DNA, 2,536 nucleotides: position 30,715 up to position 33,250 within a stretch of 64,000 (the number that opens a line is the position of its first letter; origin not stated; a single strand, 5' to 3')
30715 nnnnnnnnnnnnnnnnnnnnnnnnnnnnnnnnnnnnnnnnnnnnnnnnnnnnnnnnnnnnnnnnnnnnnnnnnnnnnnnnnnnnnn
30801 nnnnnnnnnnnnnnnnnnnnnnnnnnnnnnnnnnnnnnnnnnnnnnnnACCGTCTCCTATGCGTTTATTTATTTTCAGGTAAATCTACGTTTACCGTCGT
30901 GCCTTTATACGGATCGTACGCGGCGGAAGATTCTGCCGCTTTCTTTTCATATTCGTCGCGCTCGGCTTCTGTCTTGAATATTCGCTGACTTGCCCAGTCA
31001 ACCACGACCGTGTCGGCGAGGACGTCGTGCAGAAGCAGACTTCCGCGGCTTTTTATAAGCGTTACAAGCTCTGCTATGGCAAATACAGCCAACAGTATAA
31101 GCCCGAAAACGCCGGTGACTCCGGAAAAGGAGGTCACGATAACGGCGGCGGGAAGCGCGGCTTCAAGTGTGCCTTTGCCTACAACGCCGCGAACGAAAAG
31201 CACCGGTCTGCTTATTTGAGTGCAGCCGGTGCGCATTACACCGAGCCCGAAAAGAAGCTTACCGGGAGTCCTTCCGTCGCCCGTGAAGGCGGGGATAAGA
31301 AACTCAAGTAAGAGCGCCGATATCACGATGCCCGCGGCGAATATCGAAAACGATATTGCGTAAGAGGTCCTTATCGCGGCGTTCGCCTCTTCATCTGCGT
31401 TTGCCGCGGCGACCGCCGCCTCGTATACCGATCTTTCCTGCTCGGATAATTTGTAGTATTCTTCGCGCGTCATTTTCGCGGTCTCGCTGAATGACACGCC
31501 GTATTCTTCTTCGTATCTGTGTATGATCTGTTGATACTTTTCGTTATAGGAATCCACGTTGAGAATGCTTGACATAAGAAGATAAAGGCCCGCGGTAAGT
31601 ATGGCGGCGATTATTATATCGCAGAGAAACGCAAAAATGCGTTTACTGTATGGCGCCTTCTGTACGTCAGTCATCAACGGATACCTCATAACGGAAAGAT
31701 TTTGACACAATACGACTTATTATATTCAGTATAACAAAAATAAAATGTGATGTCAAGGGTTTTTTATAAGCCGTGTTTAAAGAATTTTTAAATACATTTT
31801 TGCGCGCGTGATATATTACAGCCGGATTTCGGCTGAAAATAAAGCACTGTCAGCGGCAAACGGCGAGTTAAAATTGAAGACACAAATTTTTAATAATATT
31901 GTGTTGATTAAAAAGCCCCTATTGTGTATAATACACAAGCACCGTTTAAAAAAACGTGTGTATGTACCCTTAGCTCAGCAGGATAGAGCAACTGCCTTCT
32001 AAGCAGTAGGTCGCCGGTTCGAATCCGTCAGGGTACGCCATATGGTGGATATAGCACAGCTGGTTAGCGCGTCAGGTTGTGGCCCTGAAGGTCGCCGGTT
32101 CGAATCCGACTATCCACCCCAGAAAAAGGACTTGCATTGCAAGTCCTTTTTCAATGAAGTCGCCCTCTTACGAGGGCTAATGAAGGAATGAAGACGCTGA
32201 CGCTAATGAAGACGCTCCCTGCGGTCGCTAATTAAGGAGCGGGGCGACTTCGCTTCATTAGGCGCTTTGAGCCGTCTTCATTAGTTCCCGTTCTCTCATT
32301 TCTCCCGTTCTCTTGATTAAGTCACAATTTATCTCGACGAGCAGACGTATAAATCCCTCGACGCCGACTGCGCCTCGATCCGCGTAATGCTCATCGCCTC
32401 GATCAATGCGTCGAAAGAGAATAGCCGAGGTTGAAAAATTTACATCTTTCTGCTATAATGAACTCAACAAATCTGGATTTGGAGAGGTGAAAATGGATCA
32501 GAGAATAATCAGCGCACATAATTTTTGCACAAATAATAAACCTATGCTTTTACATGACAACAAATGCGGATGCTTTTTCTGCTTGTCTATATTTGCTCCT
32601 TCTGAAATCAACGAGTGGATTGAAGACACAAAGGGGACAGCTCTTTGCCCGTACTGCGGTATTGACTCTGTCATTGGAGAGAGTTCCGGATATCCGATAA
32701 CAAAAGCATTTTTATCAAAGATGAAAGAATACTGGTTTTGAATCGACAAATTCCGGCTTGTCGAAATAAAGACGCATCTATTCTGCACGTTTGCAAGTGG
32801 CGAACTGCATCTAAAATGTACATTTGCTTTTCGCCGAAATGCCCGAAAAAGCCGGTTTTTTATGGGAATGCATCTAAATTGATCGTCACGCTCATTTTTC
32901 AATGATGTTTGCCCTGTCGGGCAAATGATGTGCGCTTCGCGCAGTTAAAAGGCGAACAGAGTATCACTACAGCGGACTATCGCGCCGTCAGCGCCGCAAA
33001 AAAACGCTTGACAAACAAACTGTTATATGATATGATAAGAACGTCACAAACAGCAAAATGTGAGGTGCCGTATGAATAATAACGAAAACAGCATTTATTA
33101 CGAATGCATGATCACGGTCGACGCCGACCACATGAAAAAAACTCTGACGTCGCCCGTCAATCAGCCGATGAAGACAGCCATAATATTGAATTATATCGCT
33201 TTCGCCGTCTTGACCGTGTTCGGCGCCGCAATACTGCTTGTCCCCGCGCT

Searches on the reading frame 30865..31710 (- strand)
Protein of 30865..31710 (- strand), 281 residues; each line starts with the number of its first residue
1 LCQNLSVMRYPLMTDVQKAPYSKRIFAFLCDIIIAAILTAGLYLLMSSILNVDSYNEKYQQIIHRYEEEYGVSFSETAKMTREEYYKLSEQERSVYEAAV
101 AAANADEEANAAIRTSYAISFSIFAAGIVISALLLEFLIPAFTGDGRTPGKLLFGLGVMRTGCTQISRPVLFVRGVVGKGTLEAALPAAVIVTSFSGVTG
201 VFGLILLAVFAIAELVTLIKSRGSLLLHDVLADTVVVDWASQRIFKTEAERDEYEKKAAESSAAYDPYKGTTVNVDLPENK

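Call 15: search_protein_families(library=pfam, proteins=[window:30865-31710:-], max_evalue=0.001)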
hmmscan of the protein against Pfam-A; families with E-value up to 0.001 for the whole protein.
window:30865-31710:- (281 aa): 1 family
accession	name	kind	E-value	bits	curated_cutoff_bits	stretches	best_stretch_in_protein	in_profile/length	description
PF06271.18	RDD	-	2.4e-08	34.8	24.1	1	19-232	2-136/137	RDD family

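Call 49: search_protein_families(library=ncbifam, proteins=[window:30865-31710:-], max_evalue=0.00001)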
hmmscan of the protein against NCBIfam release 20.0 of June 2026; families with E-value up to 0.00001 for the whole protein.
window:30865-31710:- (281 aa): 0 families

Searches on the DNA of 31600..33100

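Call 91: search_rna_families(source=window, start=31600, end=33100, threshold=evalue, max_evalue=1)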
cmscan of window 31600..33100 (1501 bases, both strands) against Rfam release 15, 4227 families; matches with E-value up to 1: 5.
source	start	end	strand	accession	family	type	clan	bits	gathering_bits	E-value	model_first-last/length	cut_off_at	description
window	31964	32037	+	RF00005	tRNA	Gene; tRNA;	CL00001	64.5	29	2.4e-13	1-71/71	no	tRNA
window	32045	32118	+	RF00005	tRNA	Gene; tRNA;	CL00001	58.3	29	1.3e-11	1-71/71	no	tRNA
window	31964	32038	-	RF04354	Plastid-ycf2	Cis-reg;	-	24.3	65.7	0.03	1-75/75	no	Plastid-ycf2 5UTR RNA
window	32900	32969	+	RF01706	Gut-1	Gene; sRNA;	-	19.7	50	0.76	1-77/77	no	Gut-1 RNA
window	31719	31876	+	RF01478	rli47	Gene; sRNA;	-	18.4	200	0.021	1-508/508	no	Listeria sRNA rli47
